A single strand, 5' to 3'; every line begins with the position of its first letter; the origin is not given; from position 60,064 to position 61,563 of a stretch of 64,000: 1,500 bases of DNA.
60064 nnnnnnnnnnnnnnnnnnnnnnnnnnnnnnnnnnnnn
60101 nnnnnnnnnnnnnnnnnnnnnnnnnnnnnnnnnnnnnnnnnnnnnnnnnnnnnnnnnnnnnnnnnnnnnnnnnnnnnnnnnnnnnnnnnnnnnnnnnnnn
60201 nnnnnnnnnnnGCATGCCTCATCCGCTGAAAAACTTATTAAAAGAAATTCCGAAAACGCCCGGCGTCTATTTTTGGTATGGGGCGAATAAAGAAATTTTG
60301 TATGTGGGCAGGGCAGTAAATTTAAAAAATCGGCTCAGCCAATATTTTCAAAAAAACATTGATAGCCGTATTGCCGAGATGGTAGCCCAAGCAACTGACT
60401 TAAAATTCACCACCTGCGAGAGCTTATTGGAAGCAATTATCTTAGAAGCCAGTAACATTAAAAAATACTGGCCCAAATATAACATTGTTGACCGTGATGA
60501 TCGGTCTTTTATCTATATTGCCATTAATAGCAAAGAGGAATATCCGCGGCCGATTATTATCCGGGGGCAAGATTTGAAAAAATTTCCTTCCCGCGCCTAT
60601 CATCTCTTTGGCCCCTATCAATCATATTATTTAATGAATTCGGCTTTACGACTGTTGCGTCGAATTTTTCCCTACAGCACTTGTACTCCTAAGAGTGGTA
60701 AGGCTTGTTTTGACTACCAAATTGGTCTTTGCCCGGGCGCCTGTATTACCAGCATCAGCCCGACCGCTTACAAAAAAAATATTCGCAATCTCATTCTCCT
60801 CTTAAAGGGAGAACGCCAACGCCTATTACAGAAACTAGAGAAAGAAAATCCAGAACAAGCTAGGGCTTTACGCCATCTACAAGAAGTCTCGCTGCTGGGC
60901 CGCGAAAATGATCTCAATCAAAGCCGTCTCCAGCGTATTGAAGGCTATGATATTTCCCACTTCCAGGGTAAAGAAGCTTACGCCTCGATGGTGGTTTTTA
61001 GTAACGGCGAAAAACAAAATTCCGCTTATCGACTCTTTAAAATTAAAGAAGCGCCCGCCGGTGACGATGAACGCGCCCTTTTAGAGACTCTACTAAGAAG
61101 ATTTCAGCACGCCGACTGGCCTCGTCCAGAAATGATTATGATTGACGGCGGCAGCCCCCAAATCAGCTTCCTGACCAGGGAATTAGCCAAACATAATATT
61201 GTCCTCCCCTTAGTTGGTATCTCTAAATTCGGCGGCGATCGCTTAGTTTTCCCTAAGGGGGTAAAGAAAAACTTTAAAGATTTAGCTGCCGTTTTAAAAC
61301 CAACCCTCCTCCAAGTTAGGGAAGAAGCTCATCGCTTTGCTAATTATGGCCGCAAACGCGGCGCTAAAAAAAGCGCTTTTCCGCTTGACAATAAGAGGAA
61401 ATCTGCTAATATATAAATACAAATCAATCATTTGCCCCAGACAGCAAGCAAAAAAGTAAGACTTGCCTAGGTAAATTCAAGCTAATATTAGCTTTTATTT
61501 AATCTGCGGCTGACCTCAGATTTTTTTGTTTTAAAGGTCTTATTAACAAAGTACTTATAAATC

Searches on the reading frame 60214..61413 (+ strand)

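Call 44: search_protein_families(library=pfam, proteins=[window:60214-61413:+], max_evalue=0.001)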
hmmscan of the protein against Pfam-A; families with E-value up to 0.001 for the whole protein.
window:60214-61413:+ (400 aa): 2 families
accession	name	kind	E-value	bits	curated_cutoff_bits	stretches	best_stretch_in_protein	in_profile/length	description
PF08459.17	UvrC_RNaseH_dom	-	1.8e-31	109.6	22.3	1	237-376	8-158/159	UvrC RNAse H endonuclease domain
PF01541.30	GIY-YIG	-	3.2e-08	34.2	22.6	1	17-90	3-78/78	GIY-YIG catalytic domain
